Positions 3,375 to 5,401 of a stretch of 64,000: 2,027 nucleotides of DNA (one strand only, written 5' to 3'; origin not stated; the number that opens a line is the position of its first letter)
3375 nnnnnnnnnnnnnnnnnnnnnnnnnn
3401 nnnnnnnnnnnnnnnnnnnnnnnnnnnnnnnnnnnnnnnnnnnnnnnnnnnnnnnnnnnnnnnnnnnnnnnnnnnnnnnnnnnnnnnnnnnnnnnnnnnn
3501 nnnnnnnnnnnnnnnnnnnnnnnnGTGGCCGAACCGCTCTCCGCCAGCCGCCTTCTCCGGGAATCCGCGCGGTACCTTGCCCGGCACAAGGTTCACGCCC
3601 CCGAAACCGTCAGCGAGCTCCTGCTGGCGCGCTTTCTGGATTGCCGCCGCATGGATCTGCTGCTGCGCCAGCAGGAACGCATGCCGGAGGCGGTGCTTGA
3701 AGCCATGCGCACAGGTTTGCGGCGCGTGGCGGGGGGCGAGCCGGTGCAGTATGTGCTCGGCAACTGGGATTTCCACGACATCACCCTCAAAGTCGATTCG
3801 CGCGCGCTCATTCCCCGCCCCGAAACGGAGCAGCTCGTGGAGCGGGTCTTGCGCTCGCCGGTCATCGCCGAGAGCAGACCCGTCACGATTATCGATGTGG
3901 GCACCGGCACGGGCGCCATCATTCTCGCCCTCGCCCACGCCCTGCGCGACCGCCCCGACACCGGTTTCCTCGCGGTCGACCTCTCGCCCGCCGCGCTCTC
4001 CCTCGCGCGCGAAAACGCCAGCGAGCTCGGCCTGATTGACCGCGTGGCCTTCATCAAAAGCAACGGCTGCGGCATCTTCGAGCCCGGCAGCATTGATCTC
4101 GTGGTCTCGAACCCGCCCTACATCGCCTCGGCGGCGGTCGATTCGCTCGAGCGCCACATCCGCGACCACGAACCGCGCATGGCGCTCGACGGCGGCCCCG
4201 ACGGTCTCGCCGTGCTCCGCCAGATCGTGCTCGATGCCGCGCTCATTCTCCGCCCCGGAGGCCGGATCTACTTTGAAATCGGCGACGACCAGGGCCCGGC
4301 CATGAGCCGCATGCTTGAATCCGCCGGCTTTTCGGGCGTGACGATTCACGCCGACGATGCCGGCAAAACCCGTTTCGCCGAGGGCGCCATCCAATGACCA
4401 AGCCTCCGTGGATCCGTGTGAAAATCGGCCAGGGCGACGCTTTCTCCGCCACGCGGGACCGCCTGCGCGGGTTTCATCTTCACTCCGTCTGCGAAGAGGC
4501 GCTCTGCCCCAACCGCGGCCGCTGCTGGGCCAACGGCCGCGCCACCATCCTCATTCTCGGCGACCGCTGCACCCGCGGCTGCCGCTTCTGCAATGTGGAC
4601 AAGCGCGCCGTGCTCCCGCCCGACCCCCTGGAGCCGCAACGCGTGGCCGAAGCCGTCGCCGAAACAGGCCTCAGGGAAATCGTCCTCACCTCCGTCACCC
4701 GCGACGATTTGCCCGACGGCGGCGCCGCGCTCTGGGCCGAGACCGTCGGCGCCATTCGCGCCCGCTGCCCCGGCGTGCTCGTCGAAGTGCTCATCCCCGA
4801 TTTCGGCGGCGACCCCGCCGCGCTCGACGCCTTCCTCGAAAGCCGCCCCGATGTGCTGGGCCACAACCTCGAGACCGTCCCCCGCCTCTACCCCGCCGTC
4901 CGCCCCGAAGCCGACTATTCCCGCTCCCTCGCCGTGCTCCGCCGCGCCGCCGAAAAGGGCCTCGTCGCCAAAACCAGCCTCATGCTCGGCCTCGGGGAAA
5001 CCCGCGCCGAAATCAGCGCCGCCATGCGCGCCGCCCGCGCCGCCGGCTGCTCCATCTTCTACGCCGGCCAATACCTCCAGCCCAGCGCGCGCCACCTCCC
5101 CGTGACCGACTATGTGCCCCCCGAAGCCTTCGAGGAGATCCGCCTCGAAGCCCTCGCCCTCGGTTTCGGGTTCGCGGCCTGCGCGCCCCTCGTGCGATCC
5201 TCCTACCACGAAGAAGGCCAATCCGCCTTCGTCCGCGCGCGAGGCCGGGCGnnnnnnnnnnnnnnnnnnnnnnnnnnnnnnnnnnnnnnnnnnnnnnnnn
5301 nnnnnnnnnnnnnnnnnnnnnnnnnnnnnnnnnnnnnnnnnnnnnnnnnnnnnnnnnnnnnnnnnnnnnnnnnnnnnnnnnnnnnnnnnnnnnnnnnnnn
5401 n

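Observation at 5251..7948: Translationally coupled DUF5672-like protein and 12-TM Pro-rich membrane protein wedged between lipA and the SNF2 helicase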

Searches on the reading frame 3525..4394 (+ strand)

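Call 7: search_protein_families(library=pfam, proteins=[window:3525-4394:+], max_evalue=1)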
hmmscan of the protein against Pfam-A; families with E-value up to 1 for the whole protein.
window:3525-4394:+ (290 aa): 19 families
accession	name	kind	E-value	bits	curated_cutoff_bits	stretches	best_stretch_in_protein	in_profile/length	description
PF17827.6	PrmC_N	-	9.3e-15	55.4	23.4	1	10-79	2-71/71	PrmC N-terminal domain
PF13847.12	Methyltransf_31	-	1.2e-11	44.9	27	1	120-248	5-107/145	Methyltransferase domain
PF05175.20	MTS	-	1.7e-11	44.5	23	1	120-205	33-114/170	Methyltransferase small domain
PF13649.12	Methyltransf_25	-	6.3e-10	40.1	27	1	122-196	1-71/97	Methyltransferase domain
PF08241.18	Methyltransf_11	-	3.3e-07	31.3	21.2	1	123-196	1-67/95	Methyltransferase domain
PF08242.18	Methyltransf_12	-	7.8e-07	30.2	30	1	123-196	1-72/98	Methyltransferase domain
PF01170.24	UPF0020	-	1.6e-06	28.4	22.3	1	143-202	74-134/197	RMKL-like, methyltransferase domain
PF01209.24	Ubie_methyltran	-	2e-05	24.5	20.1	1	114-192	43-119/233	ubiE/COQ5 methyltransferase family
PF06325.19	PrmA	-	2.8e-05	24.2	22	1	120-196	163-233/296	Ribosomal protein L11 methyltransferase (PrmA)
PF12847.13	Methyltransf_18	-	0.003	18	27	1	121-194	17-87/151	Methyltransferase domain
PF13679.12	Methyltransf_32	-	0.0038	17.6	27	1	103-179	11-87/143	Methyltransferase domain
PF02390.23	Methyltransf_4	-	0.022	14.7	24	1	120-170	3-50/173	Putative methyltransferase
PF12147.14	Methyltransf_20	-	0.031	13.9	21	1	101-181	117-195/309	Putative methyltransferase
PF13578.12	Methyltransf_24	-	0.032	15.6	26.3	1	124-193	2-72/105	Methyltransferase domain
PF07669.17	Eco57I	-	0.042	14.4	25.3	1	175-207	64-92/171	Eco57I restriction-modification methylase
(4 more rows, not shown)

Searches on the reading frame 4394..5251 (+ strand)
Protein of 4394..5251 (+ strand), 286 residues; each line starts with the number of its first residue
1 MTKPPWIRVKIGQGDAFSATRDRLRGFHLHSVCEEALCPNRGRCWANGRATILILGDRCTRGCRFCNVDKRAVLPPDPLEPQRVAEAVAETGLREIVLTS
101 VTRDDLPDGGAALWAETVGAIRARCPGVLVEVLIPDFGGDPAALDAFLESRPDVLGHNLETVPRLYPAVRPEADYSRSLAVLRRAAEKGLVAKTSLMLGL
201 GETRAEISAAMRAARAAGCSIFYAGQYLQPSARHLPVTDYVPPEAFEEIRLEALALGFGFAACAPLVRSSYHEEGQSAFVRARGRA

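Call 7: search_protein_families(library=pfam, proteins=[window:4394-5251:+], max_evalue=1)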
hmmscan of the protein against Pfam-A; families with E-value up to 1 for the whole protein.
window:4394-5251:+ (286 aa): 2 families
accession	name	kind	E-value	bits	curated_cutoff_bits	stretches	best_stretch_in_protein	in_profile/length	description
PF04055.27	Radical_SAM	-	5e-19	69.5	29.5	1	54-212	2-164/166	Radical SAM superfamily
PF16881.10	LIAS_N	-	2e-06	28.6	27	1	4-38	62-96/96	N-terminal domain of lipoyl synthase of Radical_SAM family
